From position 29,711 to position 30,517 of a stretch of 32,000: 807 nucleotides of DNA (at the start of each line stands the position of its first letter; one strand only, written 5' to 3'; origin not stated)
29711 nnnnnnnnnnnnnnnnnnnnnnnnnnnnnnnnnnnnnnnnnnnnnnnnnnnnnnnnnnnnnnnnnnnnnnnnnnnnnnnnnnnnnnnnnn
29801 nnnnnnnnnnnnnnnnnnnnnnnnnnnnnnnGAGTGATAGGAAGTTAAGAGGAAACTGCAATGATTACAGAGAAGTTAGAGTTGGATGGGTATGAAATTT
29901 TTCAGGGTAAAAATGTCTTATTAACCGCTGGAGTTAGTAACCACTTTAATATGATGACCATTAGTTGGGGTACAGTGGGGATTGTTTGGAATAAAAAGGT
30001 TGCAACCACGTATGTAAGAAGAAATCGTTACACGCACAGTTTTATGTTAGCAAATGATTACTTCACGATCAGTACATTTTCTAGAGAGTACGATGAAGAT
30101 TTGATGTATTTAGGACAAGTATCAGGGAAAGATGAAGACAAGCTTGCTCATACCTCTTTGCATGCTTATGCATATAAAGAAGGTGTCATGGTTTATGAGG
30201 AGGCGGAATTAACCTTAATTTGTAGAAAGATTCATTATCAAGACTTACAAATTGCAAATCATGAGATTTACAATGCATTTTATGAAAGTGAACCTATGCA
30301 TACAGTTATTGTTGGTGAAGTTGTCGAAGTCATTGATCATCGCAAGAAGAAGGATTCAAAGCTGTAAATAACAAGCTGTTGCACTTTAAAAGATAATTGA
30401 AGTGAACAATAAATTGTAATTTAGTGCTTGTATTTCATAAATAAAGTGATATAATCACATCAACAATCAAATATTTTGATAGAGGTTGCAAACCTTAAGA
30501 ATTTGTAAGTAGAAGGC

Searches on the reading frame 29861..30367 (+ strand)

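Call 101: search_protein_families(library=pfam, proteins=[window:29861-30367:+], max_evalue=0.00001)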
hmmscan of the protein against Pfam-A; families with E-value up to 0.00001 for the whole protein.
window:29861-30367:+ (168 aa): 1 family
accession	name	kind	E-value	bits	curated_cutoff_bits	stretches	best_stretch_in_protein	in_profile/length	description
PF01613.24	Flavin_Reduct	-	1.2e-11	45.3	27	1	17-160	7-134/153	Flavin reductase like domain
